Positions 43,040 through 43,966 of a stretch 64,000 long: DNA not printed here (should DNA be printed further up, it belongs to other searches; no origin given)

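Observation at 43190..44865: Translationally coupled pair: unknown 209-aa protein plus fused XRE-HTH/ImmA-IrrE metalloprotease (candidate stress- or phage-triggered switch, TA-like or defence module)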

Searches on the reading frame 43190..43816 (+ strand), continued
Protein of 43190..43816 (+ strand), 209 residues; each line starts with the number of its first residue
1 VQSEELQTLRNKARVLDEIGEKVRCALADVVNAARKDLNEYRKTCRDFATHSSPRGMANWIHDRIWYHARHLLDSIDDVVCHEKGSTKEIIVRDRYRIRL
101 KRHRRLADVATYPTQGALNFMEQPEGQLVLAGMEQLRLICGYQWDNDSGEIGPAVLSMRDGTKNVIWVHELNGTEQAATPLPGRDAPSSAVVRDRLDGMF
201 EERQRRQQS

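Call 46: find_encoding_contigs(protein=P0176, flank=8000, max_places=2)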
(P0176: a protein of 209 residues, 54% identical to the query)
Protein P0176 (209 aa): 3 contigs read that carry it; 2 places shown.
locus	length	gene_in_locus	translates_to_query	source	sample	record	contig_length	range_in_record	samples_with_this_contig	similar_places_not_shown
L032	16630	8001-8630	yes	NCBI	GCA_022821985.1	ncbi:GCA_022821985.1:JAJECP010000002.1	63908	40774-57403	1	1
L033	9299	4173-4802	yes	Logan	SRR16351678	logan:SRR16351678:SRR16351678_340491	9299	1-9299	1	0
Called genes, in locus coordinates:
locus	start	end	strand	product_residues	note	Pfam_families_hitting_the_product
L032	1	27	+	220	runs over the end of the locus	PF00578:AhpC-TSA, PF08534:Redoxin, PF10417:1-cysPrx_C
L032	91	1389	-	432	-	PF17767:NAPRTase_N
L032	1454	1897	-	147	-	-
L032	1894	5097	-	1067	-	PF04313:HSDR_N, PF04851:ResIII, PF18766:SWI2_SNF2, PF22679:T1R_D3-like, PF11867:T1RH-like_C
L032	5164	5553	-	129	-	-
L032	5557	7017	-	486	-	-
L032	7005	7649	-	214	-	-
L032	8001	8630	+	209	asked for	-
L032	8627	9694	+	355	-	PF01381:HTH_3, PF12844:HTH_19, PF13560:HTH_31, PF06114:Peptidase_M78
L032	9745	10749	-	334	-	PF02463:SMC_N (faint), PF13175:AAA_15, PF13476:AAA_23 (weak), PF13304:AAA_21, PF13175:AAA_15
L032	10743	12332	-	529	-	PF01909:NTP_transf_2 (weak), PF18765:Polbeta (weak), PF01420:Methylase_S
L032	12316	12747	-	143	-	PF08780:NTase_sub_bind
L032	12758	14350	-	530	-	PF12161:HsdM_N, PF02384:N6_Mtase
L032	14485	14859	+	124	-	PF10861:DUF2784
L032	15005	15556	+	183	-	PF13274:SocA_Panacea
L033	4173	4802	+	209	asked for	-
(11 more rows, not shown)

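Call 47: find_encoding_contigs(protein=P0178, flank=8000, max_places=1)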
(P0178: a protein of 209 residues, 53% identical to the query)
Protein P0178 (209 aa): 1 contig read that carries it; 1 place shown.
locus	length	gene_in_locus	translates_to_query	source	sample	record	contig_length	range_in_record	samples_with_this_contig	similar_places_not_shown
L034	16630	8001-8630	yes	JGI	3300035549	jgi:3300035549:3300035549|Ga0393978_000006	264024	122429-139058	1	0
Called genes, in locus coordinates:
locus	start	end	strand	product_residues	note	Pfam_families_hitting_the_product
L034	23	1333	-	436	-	PF17767:NAPRTase_N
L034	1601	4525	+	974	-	PF13476:AAA_23 (faint), PF13304:AAA_21, PF02463:SMC_N (weak)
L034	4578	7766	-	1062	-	PF04313:HSDR_N, PF04851:ResIII, PF18766:SWI2_SNF2, PF00270:DEAD (weak), PF22679:T1R_D3-like, PF11867:T1RH-like_C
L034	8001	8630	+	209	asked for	-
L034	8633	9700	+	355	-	PF01381:HTH_3, PF12844:HTH_19, PF13560:HTH_31, PF06114:Peptidase_M78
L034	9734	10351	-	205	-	PF18753:Nmad2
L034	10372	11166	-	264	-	PF01420:Methylase_S (faint)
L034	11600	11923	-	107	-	-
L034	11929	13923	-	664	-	PF12161:HsdM_N, PF02384:N6_Mtase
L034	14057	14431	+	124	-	PF10861:DUF2784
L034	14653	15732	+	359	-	PF01497:Peripla_BP_2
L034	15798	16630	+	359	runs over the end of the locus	PF01032:FecCD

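Call 48: find_encoding_contigs(protein=P0190, flank=8000, max_places=1)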
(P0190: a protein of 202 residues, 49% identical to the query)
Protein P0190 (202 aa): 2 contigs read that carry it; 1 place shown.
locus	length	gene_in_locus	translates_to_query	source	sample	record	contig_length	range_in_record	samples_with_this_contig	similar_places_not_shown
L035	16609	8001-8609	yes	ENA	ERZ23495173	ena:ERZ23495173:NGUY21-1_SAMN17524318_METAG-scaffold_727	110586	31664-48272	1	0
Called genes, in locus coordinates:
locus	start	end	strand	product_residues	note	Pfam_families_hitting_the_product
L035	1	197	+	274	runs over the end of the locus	-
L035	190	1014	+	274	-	PF08843:AbiEii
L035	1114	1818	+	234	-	PF13156:Mrr_cat_2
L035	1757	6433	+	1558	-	PF00270:DEAD (faint), PF04851:ResIII, PF00271:Helicase_C (faint)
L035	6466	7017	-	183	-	PF19502:DUF6036 (weak)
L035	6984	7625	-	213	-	PF13560:HTH_31, PF24250:HVO_2718 (weak), PF01381:HTH_3, PF12844:HTH_19 (weak)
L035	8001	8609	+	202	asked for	-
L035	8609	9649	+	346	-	PF01381:HTH_3, PF12844:HTH_19, PF13560:HTH_31, PF13744:HTH_37 (faint), PF06114:Peptidase_M78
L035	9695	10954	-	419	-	PF05262:Borrelia_P83 (weak), PF05991:NYN_YacP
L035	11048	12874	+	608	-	PF13292:DXP_synthase_N, PF00456:Transketolase_N (faint), PF02775:TPP_enzyme_C (weak), PF02779:Transket_pyr, PF02780:Transketolase_C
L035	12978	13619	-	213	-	PF01106:NifU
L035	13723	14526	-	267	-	PF01061:ABC2_membrane, PF12698:ABC2_membrane_3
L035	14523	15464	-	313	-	PF00005:ABC_tran, PF13304:AAA_21 (faint), PF13732:DrrA1-3_C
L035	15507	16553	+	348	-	PF00762:Ferrochelatase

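Call 49: find_encoding_contigs(protein=P0165, flank=8000, max_places=1)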
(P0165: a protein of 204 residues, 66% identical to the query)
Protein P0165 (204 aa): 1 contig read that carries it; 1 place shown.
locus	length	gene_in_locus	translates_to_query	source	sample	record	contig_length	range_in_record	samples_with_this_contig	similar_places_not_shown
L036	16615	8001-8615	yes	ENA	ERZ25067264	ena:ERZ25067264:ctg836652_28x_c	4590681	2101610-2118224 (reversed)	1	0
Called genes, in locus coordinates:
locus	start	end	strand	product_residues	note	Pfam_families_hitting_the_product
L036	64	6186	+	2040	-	-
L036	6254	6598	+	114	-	-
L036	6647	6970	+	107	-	-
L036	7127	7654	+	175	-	-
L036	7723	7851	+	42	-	-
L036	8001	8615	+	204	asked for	-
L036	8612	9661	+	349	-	PF01381:HTH_3, PF12844:HTH_19 (weak), PF13560:HTH_31, PF06114:Peptidase_M78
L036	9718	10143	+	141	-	PF04075:F420H2_quin_red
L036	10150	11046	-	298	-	PF00126:HTH_1, PF03466:LysR_substrate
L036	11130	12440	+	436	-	PF01266:DAO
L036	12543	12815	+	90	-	PF04267:SoxD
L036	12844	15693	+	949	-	PF13510:Fer2_4, PF00890:FAD_binding_2, PF01134:GIDA (weak), PF03486:HI0933_like (weak), PF12831:FAD_oxidored, PF17806:SO_alpha_A3, PF01571:GCV_T, PF08669:GCV_T_C, +1 more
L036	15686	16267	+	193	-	PF04268:SoxG (weak), PF01571:GCV_T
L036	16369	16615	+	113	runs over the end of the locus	PF13650:Asp_protease_2 (faint), PF13975:gag-asp_proteas (weak)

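Call 50: find_encoding_contigs(protein=P0192, flank=8000, max_places=1)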
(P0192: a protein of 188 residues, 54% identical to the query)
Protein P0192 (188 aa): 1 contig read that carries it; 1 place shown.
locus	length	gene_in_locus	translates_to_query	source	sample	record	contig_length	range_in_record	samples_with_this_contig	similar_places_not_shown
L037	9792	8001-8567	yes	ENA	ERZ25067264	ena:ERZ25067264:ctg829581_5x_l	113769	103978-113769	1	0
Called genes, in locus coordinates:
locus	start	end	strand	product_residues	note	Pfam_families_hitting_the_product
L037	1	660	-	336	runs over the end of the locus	-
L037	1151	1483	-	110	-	PF01381:HTH_3 (weak)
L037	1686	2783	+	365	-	-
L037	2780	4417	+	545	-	PF01609:DDE_Tnp_1 (faint)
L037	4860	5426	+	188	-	PF06559:DCD_N, PF22769:DCD, PF22569:DCD_C, PF00692:dUTPase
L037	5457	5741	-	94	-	PF06781:CrgA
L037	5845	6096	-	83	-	-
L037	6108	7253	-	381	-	PF00108:Thiolase_N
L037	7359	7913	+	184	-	PF07681:DoxX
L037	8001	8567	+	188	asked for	-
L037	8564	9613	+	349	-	PF01381:HTH_3, PF12844:HTH_19 (weak), PF13560:HTH_31, PF13744:HTH_37 (faint), PF06114:Peptidase_M78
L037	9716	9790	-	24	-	?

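Call 55: search_dna_similar(query=window:43190-43816:+, collection=phages, mode=protein, max_evalue=0.01)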
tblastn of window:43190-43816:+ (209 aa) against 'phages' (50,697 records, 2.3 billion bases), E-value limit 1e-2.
Records with a match: 8; places in all: 8; records where one place covers at least 80% of the query: 5.
Best place of each record, by identity: <60% 8.
By first word of the organism name: Gordonia 7; Mycobacterium 1.
By host as written in the record: Gordonia terrae 3612 5; Gordonia terrae 3621 2; Mycobacterium abscessus GD44 1.
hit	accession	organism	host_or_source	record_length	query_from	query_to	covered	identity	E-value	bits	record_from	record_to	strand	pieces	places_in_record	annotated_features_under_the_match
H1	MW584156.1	Mycobacterium phage prophiGD44-1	Mycobacterium abscessus GD44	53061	13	172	77%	36.4%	2e-19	91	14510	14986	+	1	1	28: hypothetical protein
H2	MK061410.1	Gordonia phage Eyes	Gordonia terrae 3612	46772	6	170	79%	32.7%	4e-18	87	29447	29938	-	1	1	34: hypothetical protein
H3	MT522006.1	Gordonia phage BBQValindra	Gordonia terrae 3612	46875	6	167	78%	33.3%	2e-18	88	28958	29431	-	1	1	34: hypothetical protein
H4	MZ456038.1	Gordonia phage Shlim410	Gordonia terrae 3612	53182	6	178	83%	29.5%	7e-17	84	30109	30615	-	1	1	34: hypothetical protein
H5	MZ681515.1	Gordonia phage Hortense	Gordonia terrae 3612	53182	6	178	83%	29.5%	7e-17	84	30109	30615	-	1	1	35: hypothetical protein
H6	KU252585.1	Gordonia phage Howe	Gordonia terrae 3621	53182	6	178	83%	29.5%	7e-17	84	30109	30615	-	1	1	35: hypothetical protein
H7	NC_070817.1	Gordonia phage Howe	Gordonia terrae 3621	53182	6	178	83%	29.5%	7e-17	84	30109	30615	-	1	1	35: hypothetical protein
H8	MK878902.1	Gordonia phage Twinkle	Gordonia terrae 3612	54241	6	178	83%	29.5%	7e-17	84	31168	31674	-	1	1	34: hypothetical protein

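Call 56: search_dna_similar(query=window:43190-43816:+, collection=plasmids, mode=protein, max_evalue=0.01)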
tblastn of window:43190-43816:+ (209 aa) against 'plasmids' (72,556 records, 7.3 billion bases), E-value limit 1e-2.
Records with a match: 5; places in all: 5; records where one place covers at least 80% of the query: 0.
Best place of each record, by identity: <60% 5.
By first word of the organism name: Rhodococcus 5.
By predicted mobility (MOB-suite, as given by PLSDB): mobilizable 4; non-mobilizable 1.
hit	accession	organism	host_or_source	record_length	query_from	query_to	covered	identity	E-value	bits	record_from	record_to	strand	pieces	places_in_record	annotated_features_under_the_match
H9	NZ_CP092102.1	Rhodococcus qingshengii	soil,petroleum-contaminated soil, ...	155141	6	167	78%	32.7%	2e-13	76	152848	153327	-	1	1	hypothetical protein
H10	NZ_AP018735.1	Rhodococcus erythropolis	-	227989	6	167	78%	32.7%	2e-13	76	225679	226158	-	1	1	hypothetical protein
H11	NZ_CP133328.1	Rhodococcus sp. DN22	whole organism,soil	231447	6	167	78%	32.7%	2e-13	76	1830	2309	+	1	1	hypothetical protein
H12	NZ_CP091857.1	Rhodococcus erythropolis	-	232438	6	167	78%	32.7%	2e-13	76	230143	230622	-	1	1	hypothetical protein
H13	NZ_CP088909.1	Rhodococcus qingshengii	cell culture,forest soil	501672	6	167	78%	32.7%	2e-13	76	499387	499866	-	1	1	hypothetical protein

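Call 58: get_annotated_region(hit=H1, flank=5000)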
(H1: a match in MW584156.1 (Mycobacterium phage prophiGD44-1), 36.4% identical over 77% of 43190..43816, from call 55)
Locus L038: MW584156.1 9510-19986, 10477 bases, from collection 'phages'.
description: Mycobacterium phage prophiGD44-1, complete genome.
organism: Mycobacterium phage prophiGD44-1 (NCBI taxid 2813265)
taxonomy: Viruses; Duplodnaviria; Heunggongvirae; Uroviricota; Caudoviricetes
host: Mycobacterium abscessus GD44; source: -; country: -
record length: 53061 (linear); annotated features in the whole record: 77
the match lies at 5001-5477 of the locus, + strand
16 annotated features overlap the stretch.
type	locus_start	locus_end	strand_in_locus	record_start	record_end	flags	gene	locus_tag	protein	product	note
CDS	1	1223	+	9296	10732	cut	19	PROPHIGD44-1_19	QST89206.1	DNA methylase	-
CDS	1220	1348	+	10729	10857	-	20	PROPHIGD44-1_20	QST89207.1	hypothetical protein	-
CDS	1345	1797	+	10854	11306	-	21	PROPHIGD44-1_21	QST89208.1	acetyltransferase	-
CDS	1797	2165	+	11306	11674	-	22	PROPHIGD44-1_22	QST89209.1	HNH endonuclease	-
CDS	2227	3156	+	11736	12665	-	23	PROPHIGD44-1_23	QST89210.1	RepA-like replication initiator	-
CDS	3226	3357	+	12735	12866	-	24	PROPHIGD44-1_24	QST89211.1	hypothetical protein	-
CDS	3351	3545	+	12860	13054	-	25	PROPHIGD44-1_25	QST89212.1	hypothetical protein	-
CDS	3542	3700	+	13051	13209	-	26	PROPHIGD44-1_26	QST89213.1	hypothetical protein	-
CDS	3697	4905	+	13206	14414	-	27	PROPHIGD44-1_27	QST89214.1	helix-turn-helix DNA binding domain protein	-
CDS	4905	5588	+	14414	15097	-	28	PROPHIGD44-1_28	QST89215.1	hypothetical protein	-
CDS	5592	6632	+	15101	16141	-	29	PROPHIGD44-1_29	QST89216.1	MerR-like helix-turn-helix DNA binding protein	-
CDS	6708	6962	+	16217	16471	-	30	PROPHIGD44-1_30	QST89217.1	hypothetical protein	-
CDS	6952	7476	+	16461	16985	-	31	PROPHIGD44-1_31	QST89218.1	hypothetical protein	-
CDS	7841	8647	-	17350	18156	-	32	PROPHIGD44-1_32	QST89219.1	hypothetical protein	-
CDS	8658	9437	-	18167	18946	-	33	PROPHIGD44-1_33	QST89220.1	hypothetical protein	-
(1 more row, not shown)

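Call 59: get_annotated_region(hit=H6, flank=5000)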
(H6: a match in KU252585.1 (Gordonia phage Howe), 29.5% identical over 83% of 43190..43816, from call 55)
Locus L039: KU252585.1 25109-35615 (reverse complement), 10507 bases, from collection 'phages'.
description: Gordonia phage Howe, complete genome.
organism: Gordonia phage Howe (NCBI taxid 1777061)
taxonomy: Viruses; Duplodnaviria; Heunggongvirae; Uroviricota; Caudoviricetes; Howevirus; Howevirus howe
host: Gordonia terrae 3621; source: soil; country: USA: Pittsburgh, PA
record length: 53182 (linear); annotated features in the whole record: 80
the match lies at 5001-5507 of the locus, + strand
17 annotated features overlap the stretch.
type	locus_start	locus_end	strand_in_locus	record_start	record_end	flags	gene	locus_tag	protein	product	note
CDS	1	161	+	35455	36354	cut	45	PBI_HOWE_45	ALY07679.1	immunity repressor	-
CDS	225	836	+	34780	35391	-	44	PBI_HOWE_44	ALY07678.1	antitoxin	antitoxin, in toxin/antitoxin system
CDS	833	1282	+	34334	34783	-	43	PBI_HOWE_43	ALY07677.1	toxin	toxin, VapBC family toxin/antitoxin system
CDS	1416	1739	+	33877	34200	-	42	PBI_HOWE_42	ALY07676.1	hypothetical protein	hits to Che9c and Dori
CDS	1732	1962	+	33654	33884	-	41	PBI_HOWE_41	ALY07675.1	hypothetical protein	-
CDS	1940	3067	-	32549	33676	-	40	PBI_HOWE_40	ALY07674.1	tyrosine integrase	integrase (Y-int)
CDS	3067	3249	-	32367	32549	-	39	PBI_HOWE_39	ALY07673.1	hypothetical protein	-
CDS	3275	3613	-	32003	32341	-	38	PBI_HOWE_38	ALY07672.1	hypothetical protein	-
CDS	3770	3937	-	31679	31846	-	37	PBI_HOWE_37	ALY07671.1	hypothetical protein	-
CDS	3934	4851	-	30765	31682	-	36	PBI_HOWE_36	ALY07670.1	tyrosine integrase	integrase (Y-int)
CDS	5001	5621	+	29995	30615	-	35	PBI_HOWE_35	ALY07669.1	hypothetical protein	-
CDS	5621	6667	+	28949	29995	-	34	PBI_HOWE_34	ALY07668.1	helix-turn-helix DNA binding protein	XRE family transcriptional regulator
CDS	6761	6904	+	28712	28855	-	33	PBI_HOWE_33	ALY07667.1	hypothetical protein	-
CDS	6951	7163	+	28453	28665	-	32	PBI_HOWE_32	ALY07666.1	hypothetical protein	-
CDS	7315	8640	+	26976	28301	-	31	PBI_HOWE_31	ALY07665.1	hypothetical protein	-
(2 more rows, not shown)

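Call 60: get_annotated_region(hit=H11, flank=6000)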
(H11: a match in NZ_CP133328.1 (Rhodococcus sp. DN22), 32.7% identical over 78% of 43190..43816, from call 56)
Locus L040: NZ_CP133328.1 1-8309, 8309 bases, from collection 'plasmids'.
description: Rhodococcus sp. DN22 strain strain DN22 plasmid p2
organism: Rhodococcus sp. DN22 (NCBI taxid 357684)
taxonomy: Bacteria; Actinomycetota; Actinomycetes; Mycobacteriales; Nocardiaceae; Rhodococcus; Rhodococcus sp. DN22
host: -; source: whole organism,soil; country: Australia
typing (MOB-suite, as given by PLSDB): mobilizable; relaxase MOBP
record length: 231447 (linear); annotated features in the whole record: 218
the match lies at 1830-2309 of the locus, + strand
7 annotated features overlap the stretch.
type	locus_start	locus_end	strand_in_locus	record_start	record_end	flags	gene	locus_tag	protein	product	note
CDS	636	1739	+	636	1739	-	-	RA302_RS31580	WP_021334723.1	hypothetical protein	-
CDS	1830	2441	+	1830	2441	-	-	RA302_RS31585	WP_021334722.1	hypothetical protein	-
CDS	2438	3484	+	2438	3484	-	-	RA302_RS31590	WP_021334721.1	ImmA/IrrE family metallo-endopeptidase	-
CDS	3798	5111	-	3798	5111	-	-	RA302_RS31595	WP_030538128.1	IS256 family transposase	-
CDS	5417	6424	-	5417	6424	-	-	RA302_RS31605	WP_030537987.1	IS481 family transposase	-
CDS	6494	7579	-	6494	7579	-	-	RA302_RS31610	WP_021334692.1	AAA family ATPase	-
CDS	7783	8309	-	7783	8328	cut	-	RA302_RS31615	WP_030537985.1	hypothetical protein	-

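Call 80: search_protein_families(library=pfam, alignment_id=A1, max_evalue=1)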
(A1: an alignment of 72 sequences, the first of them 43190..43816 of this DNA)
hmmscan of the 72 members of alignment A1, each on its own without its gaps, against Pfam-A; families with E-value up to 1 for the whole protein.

A. member 1, window:43190-43816:+ (209 aa): 2 families
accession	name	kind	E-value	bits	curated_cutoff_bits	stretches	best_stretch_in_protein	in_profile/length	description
PF15447.11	NTS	-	0.077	13.9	25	0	15-23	5-13/36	N-terminal segments of PfEMP1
PF23081.1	HTH_KIF26A_B_1st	-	0.17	12.5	27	0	179-197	25-43/85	Kinesin-like protein KIF26A/B, tri-helical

B. families by the number of members that match (of 72 scanned): 21 families
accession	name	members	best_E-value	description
PF18993.5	Rv0078B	4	0.0072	Rv0078B-related antitoxin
PF21830.1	DUF6890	2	0.12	Family of unknown function (DUF6890)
PF24084.1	DUF7369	1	0.0042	Domain of unknown function (DUF7369)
PF18318.6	Gln-synt_C-ter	1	0.024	Glutamine synthetase C-terminal domain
PF20895.2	PsV_CP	1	0.033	PsV, capsid protein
PF12713.12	DUF3806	1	0.068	Domain of unknown function (DUF3806)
PF11941.14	DUF3459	1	0.076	Domain of unknown function (DUF3459)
PF15447.11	NTS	1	0.077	N-terminal segments of PfEMP1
PF17918.6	TetR_C_15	1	0.077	Tetracyclin repressor-like, C-terminal domain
PF22039.1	HUTI_composite_bact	1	0.096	Imidazolonepropionase-like composite domain, bacteria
PF02012.26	BNR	1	0.12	BNR/Asp-box repeat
PF08547.18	CIA30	1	0.13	Complex I intermediate-associated protein 30 (CIA30)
PF07087.16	DUF1353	1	0.15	Protein of unknown function (DUF1353)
PF00430.23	ATP-synt_B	1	0.16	ATP synthase B/B' CF(0)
PF23081.1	HTH_KIF26A_B_1st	1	0.17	Kinesin-like protein KIF26A/B, tri-helical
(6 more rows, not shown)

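Call 89: search_protein_families(library=padloc, proteins=[L039:5001-5618:+, L038:4905-5585:+, L040:1830-2438:+], max_evalue=0.1)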
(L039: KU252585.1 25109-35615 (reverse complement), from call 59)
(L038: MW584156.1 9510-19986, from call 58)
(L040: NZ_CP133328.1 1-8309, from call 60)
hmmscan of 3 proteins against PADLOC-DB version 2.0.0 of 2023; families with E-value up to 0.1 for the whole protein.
L039:5001-5618:+ (206 aa): 0 families

L038:4905-5585:+ (227 aa): 0 families

L040:1830-2438:+ (203 aa): 0 families
